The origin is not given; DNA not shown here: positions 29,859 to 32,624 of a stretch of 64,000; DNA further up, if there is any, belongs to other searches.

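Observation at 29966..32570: AT-rich single-gene islet encoding a TIR / NB-ARC / TPR STAND protein (plant-NLR-like architecture): candidate NAD+-consuming immune sensor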

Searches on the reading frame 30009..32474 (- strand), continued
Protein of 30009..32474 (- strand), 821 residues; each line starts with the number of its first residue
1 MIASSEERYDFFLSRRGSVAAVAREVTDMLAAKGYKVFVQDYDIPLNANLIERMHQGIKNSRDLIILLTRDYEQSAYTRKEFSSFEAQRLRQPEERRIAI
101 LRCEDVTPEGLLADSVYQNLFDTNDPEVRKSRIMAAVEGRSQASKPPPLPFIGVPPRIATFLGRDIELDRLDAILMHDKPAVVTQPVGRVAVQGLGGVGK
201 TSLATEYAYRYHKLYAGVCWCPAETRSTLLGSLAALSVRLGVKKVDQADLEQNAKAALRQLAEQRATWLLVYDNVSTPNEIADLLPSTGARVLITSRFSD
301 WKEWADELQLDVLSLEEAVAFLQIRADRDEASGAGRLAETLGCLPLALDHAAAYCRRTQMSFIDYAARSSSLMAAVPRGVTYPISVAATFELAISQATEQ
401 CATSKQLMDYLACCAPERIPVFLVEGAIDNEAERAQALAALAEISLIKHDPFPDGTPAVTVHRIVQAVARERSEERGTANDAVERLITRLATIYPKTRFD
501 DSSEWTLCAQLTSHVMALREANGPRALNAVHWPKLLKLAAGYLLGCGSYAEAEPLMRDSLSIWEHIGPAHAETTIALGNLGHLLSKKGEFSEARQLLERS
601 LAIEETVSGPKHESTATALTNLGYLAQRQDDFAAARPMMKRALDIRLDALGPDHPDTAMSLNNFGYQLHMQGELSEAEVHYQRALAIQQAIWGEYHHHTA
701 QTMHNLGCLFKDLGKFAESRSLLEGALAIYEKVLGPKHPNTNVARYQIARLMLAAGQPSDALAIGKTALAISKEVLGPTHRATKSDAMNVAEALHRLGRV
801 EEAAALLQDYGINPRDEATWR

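Call 67: search_protein_families(library=padloc, proteins=[P0009, P0001], max_evalue=0.001)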
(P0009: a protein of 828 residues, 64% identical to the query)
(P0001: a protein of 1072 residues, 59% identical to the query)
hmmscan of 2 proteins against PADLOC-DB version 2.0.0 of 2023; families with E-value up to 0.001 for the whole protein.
P0009 (828 aa): 1 family
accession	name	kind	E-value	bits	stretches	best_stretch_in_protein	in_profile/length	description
PDLC05062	PDC-S66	-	4.8e-05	21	1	6-88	146-229/282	-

P0001 (1072 aa): 1 family
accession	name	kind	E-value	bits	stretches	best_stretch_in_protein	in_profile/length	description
PDLC05062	PDC-S66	-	0.00062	17.3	1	5-88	147-231/282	-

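Call 82: list_cluster_members(proteins=[window:30009-32474:-, P0033, P0076, P0058])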
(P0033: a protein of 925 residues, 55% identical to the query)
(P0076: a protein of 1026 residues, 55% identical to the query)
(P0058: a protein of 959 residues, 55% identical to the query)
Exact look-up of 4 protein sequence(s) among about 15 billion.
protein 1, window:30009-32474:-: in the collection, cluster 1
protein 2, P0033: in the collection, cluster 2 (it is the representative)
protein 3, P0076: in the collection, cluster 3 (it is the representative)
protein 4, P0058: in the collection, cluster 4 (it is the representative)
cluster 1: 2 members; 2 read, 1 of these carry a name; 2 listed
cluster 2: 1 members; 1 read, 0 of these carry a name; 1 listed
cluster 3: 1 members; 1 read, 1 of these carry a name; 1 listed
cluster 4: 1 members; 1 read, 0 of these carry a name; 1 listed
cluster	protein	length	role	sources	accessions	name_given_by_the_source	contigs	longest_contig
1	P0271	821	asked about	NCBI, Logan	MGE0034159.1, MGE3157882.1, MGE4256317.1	MAG: FxSxx-COOH system tetratricopeptide repeat protein [Xanthobacteraceae bacterium]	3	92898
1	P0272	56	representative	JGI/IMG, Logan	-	-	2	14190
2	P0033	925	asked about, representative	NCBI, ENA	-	-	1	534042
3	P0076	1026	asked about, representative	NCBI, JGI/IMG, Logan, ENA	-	tetratricopeptide (TPR) repeat protein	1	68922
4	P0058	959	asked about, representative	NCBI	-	-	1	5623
